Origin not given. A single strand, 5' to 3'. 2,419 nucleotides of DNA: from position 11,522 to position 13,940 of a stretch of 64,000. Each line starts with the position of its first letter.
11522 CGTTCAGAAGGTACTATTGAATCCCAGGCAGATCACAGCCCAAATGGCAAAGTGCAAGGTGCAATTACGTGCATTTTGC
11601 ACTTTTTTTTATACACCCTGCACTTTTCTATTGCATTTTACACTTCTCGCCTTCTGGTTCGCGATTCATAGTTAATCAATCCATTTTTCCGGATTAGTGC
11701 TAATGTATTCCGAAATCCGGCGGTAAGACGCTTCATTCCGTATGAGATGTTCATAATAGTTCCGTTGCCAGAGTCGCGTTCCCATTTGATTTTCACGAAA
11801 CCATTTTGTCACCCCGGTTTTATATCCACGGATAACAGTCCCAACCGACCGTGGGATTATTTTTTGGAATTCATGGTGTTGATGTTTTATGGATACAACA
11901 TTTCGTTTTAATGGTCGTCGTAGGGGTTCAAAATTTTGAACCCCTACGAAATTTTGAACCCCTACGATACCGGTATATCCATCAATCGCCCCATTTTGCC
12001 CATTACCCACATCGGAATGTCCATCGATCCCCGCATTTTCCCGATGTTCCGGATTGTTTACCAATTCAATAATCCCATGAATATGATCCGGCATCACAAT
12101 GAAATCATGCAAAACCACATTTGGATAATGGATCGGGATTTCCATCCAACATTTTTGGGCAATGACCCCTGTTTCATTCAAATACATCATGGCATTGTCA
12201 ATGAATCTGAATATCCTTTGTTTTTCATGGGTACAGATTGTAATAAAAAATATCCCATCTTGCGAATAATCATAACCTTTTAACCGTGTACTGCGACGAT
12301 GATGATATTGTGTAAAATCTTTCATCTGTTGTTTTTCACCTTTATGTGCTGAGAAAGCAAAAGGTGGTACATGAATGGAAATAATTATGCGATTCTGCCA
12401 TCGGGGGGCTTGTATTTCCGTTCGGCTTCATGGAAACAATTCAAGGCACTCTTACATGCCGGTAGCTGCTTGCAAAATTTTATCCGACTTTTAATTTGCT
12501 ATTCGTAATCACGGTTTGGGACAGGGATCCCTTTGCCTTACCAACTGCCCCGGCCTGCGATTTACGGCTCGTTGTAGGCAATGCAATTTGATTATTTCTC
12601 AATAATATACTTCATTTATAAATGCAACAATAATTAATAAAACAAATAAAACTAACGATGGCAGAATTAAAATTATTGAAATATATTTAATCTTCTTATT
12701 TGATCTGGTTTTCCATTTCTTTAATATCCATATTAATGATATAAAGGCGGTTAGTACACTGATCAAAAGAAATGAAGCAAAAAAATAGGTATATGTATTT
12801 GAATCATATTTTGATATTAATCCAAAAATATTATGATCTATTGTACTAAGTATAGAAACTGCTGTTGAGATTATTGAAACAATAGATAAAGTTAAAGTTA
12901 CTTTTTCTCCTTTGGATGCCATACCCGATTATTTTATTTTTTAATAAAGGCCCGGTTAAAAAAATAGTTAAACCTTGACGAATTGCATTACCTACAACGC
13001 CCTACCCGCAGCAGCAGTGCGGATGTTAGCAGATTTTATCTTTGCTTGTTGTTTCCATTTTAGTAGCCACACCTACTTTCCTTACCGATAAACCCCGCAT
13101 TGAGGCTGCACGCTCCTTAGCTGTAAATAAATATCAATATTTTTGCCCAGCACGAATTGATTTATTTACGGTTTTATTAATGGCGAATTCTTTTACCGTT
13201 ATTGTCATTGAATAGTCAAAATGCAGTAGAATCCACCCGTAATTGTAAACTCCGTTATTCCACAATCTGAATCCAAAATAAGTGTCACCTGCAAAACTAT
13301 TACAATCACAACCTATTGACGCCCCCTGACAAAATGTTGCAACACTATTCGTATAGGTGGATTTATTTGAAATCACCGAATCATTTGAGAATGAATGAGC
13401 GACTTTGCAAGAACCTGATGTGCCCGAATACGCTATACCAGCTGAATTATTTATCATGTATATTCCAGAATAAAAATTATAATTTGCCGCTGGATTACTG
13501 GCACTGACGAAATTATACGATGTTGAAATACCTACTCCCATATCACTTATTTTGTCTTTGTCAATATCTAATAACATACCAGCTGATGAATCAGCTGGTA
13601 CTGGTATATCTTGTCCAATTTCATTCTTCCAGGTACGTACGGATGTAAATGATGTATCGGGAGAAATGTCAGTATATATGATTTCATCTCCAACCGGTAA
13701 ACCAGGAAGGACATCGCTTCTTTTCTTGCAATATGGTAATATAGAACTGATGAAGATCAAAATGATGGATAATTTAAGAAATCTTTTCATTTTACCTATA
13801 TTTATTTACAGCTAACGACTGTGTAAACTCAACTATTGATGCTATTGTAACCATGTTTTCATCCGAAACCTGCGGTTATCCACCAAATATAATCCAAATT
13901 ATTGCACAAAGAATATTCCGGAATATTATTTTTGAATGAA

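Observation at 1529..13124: A shared structured junction element (4 copies) follows consecutive orphan ORFs, giving a cassette-array-like organisation with no integrase in view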

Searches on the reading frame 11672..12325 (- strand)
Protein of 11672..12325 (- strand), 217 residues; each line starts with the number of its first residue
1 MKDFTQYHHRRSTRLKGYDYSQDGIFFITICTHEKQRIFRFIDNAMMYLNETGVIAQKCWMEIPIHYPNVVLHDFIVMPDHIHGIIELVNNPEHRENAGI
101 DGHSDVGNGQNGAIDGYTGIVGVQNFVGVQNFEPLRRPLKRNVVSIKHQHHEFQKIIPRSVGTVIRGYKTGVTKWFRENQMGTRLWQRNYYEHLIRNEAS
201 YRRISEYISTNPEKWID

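Call 49: search_protein_families(library=ncbifam, proteins=[window:11672-12325:-], max_evalue=0.01)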
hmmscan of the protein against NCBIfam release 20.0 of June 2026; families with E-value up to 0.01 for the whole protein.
window:11672-12325:- (217 aa): 1 family
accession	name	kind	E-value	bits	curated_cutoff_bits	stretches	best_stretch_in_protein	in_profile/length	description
NF047646.1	REP_Tyr_transpos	equivalog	4.9e-15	55.7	80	2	157-214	76-133/146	REP-associated tyrosine transposase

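Call 50: search_protein_families(library=pfam, proteins=[window:11672-12325:-], max_evalue=0.01)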
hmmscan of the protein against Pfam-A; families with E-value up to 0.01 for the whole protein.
window:11672-12325:- (217 aa): 0 families

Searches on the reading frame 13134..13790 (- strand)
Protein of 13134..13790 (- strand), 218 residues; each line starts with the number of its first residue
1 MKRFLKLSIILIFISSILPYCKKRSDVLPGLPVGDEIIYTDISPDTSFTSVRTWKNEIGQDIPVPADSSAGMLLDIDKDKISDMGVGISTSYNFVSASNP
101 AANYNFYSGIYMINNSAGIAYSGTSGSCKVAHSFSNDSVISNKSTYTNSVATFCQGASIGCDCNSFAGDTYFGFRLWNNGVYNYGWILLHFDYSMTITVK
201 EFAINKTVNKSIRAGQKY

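Call 13: find_encoding_contigs(protein=window:13134-13790:-, flank=10000, max_places=6)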
Protein window:13134-13790:- (218 aa): 12 contigs read that carry it; 6 places shown.
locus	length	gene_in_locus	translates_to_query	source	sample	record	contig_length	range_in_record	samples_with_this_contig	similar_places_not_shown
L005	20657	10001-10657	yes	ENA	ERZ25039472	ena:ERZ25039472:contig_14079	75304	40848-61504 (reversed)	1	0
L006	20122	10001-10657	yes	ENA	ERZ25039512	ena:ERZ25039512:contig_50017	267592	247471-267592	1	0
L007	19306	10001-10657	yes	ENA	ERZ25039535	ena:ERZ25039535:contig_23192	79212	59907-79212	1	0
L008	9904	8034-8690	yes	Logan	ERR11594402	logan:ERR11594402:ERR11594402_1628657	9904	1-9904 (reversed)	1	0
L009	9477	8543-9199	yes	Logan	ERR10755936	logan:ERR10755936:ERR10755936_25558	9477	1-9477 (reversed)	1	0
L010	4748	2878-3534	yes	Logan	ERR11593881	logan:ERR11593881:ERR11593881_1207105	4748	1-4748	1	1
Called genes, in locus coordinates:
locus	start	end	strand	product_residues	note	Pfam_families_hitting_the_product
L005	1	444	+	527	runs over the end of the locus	PF18962:Por_Secre_tail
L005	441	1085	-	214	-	PF12773:DZR, PF13240:Zn_Ribbon_1, PF13248:Zn_ribbon_3 (weak), PF13240:Zn_Ribbon_1, PF13248:Zn_ribbon_3 (weak)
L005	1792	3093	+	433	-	PF00150:Cellulase (weak), PF07745:Glyco_hydro_53, PF18962:Por_Secre_tail (weak)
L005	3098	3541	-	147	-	PF01042:Ribonuc_L-PSP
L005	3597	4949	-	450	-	PF00266:Aminotran_5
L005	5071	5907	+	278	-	PF00005:ABC_tran, PF13304:AAA_21 (faint)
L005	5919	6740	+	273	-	-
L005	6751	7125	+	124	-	PF00392:GntR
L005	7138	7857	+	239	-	-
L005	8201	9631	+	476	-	PF18962:Por_Secre_tail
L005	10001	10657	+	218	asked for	-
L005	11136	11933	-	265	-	PF00872:Transposase_mut, PF10551:MULE (weak)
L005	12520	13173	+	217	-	-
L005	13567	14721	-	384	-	PF13173:AAA_14, PF13401:AAA_22 (faint), PF13635:DUF4143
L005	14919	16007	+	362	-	PF13784:Fic_N, PF02661:Fic, PF21248:SoFic-like_C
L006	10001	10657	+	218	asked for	-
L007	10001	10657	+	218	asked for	-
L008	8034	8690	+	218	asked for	-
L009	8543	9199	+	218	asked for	-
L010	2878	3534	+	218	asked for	-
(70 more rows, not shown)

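Call 49: search_protein_families(library=ncbifam, proteins=[window:13134-13790:-], max_evalue=0.01)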
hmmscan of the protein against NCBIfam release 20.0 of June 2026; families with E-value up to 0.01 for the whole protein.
window:13134-13790:- (218 aa): 0 families

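Call 50: search_protein_families(library=pfam, proteins=[window:13134-13790:-], max_evalue=0.01)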
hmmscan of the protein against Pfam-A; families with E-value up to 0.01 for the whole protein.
window:13134-13790:- (218 aa): 0 families
